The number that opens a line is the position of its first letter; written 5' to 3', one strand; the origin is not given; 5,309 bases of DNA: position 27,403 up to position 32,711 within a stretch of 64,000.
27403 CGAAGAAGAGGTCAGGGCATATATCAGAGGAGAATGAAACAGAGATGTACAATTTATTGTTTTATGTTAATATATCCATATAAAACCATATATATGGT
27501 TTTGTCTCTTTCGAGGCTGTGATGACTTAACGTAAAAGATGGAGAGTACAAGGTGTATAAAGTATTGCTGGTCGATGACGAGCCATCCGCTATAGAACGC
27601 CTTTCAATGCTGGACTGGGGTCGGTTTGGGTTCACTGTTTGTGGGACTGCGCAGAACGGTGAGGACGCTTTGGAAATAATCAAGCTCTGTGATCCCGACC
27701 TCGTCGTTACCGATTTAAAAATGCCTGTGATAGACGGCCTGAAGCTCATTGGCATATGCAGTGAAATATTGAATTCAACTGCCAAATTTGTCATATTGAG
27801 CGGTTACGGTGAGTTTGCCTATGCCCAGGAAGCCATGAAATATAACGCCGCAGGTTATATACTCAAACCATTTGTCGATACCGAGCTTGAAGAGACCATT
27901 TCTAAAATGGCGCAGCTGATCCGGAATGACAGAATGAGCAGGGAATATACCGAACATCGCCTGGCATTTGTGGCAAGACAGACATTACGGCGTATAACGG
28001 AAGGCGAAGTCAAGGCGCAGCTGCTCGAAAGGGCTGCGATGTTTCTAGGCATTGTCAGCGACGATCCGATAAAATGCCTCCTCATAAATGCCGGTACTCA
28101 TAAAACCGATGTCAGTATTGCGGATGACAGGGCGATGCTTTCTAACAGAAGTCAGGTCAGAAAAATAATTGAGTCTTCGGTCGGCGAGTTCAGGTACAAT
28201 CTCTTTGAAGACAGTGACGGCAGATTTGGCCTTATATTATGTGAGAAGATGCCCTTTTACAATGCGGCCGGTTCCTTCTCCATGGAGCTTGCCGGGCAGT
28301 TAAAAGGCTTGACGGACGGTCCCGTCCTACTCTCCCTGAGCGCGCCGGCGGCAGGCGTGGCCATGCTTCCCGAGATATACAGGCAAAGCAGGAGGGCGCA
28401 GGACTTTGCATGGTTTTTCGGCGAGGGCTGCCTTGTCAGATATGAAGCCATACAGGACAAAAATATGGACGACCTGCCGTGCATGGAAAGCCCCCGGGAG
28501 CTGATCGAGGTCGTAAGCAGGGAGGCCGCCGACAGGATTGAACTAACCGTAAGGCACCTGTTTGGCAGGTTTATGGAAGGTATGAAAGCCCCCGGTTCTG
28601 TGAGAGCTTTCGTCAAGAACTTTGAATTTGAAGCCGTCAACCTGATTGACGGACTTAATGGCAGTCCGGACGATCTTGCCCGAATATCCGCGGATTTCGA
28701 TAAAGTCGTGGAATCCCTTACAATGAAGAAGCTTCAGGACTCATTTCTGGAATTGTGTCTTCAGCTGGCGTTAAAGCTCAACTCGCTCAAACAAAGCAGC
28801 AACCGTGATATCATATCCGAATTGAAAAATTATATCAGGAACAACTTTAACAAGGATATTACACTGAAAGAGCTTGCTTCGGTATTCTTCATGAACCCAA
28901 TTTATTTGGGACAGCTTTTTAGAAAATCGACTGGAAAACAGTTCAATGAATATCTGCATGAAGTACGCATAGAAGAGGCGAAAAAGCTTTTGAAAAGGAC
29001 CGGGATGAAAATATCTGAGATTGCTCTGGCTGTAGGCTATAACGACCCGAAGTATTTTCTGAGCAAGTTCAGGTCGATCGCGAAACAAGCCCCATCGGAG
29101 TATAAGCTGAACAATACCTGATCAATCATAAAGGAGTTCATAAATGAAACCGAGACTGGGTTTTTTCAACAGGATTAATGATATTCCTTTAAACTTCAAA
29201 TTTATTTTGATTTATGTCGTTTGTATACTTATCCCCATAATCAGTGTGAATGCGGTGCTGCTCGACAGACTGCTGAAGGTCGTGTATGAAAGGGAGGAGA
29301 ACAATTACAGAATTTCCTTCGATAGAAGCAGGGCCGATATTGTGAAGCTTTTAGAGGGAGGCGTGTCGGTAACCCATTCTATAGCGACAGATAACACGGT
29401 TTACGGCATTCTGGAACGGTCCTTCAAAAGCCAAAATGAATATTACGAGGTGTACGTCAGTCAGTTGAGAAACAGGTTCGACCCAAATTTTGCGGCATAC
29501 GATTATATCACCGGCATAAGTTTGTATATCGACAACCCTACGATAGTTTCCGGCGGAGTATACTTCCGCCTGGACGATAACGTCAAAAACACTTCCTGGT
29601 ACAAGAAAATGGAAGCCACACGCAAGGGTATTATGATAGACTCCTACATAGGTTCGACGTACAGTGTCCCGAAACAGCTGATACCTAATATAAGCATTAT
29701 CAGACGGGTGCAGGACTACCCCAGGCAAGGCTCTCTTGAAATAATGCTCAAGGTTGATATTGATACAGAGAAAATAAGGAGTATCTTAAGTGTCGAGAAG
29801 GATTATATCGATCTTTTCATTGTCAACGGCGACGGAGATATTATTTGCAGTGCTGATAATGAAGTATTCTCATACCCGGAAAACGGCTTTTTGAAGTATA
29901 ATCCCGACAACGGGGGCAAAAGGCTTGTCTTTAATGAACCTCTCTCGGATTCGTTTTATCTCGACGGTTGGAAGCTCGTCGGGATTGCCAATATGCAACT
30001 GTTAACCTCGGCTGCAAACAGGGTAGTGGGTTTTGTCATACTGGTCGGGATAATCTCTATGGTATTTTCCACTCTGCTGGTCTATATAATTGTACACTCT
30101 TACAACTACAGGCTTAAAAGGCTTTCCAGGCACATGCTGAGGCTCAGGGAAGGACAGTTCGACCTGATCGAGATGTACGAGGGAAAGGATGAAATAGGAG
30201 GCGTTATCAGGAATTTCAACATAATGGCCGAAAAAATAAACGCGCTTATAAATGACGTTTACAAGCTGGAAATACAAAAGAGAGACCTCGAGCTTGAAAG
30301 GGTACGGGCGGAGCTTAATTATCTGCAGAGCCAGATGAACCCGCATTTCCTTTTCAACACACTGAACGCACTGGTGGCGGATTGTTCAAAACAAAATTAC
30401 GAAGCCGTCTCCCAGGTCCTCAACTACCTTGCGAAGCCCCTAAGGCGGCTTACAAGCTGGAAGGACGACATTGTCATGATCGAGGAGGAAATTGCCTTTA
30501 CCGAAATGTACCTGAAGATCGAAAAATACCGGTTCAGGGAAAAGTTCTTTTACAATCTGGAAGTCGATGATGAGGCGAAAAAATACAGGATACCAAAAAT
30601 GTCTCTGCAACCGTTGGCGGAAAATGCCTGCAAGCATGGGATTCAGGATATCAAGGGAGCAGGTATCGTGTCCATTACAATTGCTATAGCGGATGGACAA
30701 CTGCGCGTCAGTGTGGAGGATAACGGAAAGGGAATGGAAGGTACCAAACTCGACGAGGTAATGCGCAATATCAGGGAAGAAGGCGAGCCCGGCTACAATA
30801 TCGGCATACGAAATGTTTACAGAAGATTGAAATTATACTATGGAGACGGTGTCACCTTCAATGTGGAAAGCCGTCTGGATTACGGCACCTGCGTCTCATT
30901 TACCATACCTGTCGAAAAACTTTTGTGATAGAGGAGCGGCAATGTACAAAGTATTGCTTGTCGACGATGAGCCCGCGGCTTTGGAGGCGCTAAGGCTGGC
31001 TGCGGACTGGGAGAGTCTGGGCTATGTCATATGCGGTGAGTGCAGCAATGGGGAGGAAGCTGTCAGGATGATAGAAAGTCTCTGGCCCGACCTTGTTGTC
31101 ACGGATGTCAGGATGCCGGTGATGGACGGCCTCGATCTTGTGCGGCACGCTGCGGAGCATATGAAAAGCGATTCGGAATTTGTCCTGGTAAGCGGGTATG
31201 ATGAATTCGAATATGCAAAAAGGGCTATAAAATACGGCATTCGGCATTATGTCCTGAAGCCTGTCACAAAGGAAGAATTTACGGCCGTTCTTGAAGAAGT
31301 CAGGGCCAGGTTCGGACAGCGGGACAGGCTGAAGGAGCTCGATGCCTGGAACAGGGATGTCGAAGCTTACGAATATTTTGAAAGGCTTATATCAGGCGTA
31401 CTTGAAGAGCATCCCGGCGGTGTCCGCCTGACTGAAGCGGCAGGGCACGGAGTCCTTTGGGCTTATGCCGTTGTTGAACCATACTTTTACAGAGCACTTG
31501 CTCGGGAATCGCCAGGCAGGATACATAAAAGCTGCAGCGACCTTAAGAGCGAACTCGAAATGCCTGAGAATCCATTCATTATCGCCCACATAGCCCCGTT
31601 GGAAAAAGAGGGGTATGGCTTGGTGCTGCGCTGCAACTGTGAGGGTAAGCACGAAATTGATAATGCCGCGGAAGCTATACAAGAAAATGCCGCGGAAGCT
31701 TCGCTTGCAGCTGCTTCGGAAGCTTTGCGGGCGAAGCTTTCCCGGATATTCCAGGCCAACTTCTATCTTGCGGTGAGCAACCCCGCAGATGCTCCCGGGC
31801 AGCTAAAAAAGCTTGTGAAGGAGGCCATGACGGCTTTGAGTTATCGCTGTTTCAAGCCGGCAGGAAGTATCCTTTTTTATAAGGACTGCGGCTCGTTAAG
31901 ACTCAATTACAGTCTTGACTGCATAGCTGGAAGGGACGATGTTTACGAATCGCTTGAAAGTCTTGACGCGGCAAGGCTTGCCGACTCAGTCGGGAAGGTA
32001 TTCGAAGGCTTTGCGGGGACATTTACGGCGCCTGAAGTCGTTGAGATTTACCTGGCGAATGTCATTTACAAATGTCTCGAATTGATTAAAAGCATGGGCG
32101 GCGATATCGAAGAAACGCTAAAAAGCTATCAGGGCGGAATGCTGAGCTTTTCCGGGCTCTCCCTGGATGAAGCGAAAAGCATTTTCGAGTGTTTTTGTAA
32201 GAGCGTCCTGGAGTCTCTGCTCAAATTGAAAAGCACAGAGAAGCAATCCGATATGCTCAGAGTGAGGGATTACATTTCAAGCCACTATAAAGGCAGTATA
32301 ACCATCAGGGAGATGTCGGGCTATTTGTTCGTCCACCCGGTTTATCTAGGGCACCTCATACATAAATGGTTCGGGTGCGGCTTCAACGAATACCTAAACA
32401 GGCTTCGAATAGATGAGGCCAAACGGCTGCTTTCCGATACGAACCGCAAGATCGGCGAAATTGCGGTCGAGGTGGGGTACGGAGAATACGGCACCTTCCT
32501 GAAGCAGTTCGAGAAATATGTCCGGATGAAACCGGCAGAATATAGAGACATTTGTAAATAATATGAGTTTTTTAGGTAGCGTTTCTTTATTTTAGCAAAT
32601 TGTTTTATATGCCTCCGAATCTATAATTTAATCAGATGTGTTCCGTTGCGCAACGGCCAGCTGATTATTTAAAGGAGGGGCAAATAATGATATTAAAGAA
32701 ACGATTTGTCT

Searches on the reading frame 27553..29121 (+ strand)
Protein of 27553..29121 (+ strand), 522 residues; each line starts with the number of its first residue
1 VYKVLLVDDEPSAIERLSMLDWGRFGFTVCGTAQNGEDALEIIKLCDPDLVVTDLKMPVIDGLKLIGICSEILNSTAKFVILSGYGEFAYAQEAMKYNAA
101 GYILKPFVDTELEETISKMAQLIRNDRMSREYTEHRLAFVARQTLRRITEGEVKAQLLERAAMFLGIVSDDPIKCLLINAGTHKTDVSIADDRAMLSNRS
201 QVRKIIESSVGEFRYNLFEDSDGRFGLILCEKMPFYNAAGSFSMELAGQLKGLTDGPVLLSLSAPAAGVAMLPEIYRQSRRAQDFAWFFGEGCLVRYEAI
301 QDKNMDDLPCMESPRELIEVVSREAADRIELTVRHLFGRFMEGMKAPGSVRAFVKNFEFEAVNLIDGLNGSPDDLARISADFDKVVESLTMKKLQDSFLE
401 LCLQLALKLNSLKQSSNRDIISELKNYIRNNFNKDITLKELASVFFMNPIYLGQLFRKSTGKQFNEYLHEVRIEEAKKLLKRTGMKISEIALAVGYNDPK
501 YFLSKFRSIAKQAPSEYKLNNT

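Call 23: search_protein_families(library=pfam, proteins=[window:27553-29121:+], max_evalue=0.00001)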
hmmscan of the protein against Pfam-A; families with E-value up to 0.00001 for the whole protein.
window:27553-29121:+ (522 aa): 3 families
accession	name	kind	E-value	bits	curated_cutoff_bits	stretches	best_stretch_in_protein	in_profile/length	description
PF12833.13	HTH_18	-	1.8e-20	73.4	33.6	1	441-518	1-78/80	Helix-turn-helix domain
PF00072.30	Response_reg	-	8.3e-20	71.5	30.2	1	4-116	1-110/111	Response regulator receiver domain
PF00165.29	HTH_AraC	-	9.4e-09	35.6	26.6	0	483-517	7-40/42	Bacterial regulatory helix-turn-helix proteins, AraC family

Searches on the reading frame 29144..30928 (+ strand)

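Call 23: search_protein_families(library=pfam, proteins=[window:29144-30928:+], max_evalue=0.00001)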
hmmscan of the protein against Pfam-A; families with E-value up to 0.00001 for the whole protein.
window:29144-30928:+ (594 aa): 3 families
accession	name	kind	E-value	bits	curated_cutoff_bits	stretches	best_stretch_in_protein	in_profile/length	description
PF06580.19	His_kinase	-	5.1e-22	78.4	25.2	1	389-468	1-81/81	Histidine kinase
PF02518.31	HATPase_c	-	2.5e-10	41.2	26.4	1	488-591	10-110/111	Histidine kinase-, DNA gyrase B-, and HSP90-like ATPase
PF00672.30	HAMP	-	1.7e-09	38.3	25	1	323-366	9-52/53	HAMP domain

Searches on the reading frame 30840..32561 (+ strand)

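Call 23: search_protein_families(library=pfam, proteins=[window:30840-32561:+], max_evalue=0.00001)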
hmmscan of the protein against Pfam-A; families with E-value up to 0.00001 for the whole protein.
window:30840-32561:+ (573 aa): 3 families
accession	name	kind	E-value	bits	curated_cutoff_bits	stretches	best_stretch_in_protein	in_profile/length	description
PF00072.30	Response_reg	-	3.2e-23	82.4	30.2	1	38-151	1-110/111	Response regulator receiver domain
PF12833.13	HTH_18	-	2.7e-17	63.3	33.6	1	495-570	4-79/80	Helix-turn-helix domain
PF00165.29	HTH_AraC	-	5.2e-06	26.9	26.6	0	533-569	6-41/42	Bacterial regulatory helix-turn-helix proteins, AraC family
